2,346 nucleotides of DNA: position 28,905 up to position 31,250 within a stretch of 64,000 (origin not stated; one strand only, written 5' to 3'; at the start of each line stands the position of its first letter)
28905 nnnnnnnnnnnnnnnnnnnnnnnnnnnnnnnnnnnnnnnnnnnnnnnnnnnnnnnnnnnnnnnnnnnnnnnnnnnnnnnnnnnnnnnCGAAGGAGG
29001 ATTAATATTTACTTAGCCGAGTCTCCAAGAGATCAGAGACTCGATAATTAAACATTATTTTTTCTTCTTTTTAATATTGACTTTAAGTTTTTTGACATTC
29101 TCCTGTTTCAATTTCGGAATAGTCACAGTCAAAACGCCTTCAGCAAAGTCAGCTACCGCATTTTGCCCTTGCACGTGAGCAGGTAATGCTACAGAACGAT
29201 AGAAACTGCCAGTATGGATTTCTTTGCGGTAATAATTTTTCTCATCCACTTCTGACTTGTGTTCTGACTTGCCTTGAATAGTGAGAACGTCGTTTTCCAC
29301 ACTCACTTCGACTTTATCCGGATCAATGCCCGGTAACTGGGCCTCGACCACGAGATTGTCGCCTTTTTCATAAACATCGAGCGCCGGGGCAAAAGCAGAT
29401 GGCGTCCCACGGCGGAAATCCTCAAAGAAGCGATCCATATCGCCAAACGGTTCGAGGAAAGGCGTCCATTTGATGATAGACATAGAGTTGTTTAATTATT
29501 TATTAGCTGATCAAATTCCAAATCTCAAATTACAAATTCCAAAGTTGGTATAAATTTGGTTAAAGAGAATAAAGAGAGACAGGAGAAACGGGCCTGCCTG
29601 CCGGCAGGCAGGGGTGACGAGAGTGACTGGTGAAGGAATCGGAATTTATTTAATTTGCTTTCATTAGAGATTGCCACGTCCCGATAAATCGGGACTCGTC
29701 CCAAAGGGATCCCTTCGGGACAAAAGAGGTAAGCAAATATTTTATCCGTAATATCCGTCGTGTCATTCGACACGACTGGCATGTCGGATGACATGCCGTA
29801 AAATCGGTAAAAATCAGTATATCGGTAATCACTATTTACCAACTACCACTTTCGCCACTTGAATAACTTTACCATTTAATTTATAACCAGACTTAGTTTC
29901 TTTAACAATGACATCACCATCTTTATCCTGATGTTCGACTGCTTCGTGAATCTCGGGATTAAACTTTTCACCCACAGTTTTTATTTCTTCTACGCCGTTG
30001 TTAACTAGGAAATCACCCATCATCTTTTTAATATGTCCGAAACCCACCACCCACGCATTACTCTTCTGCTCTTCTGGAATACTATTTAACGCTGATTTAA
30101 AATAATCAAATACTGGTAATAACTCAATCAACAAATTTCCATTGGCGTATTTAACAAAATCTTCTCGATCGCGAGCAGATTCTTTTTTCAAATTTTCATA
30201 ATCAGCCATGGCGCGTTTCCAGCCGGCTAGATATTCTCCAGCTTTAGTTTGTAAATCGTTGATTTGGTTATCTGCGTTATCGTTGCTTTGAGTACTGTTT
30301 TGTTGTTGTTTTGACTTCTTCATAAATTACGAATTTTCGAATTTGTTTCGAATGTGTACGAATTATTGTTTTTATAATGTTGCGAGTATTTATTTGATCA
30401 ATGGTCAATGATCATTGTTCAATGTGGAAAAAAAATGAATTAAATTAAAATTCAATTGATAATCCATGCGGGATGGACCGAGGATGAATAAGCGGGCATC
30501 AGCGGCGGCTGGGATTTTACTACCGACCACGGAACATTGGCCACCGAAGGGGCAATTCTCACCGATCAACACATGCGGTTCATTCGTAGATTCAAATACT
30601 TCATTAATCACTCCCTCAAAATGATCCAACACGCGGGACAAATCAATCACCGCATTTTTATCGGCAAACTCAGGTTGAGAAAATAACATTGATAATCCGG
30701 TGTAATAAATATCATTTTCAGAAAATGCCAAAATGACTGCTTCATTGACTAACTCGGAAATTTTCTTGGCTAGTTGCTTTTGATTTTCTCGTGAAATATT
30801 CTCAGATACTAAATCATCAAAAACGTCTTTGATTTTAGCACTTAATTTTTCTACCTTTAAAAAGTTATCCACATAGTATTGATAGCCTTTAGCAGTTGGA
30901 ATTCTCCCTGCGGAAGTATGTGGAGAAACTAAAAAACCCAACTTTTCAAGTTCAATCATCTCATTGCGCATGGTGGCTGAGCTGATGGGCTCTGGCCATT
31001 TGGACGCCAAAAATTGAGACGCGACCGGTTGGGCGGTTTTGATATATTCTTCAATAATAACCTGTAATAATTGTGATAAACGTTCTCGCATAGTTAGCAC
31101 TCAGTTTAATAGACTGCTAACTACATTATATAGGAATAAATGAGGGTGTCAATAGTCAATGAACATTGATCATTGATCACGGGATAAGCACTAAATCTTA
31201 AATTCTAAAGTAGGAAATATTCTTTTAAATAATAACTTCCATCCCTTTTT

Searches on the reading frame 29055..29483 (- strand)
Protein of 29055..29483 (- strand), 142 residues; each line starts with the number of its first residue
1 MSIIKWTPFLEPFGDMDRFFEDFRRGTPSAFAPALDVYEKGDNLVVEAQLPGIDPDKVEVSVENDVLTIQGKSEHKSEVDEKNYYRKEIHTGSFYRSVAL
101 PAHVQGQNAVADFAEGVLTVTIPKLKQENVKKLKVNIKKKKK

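Call 28: search_protein_families(library=pfam, proteins=[window:29055-29483:-], max_evalue=0.001)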
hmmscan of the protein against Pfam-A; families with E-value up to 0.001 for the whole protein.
window:29055-29483:- (142 aa): 2 families
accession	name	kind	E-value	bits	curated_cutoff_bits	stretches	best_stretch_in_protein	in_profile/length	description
PF00011.27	HSP20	-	6.4e-20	71.6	20.8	1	38-136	3-100/102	Hsp20/alpha crystallin family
PF17886.7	ArsA_HSP20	-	2.1e-09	37.3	22.5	1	42-121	2-62/63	HSP20-like domain found in ArsA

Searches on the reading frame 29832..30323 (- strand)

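Call 28: search_protein_families(library=pfam, proteins=[window:29832-30323:-], max_evalue=0.001)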
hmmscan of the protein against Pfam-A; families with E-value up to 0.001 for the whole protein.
window:29832-30323:- (163 aa): 1 family
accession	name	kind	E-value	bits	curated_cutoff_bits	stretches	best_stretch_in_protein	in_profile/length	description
PF01025.24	GrpE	-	1.1e-39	136.2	25.8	1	5-163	4-165/165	GrpE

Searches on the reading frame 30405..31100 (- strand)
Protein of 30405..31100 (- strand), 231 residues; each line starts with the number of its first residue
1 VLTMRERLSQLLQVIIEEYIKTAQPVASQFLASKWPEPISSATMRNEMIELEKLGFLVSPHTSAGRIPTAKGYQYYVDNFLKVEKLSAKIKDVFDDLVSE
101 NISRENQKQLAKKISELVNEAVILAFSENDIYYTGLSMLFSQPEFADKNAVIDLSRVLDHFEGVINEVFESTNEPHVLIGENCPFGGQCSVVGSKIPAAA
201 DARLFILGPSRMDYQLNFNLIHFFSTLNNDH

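Call 28: search_protein_families(library=pfam, proteins=[window:30405-31100:-], max_evalue=0.001)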
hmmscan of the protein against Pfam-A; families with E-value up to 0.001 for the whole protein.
window:30405-31100:- (231 aa): 1 family
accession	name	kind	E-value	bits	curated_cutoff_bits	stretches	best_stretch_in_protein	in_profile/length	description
PF01628.27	HrcA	-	1.9e-12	48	22.2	1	88-215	85-212/215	HrcA protein C terminal domain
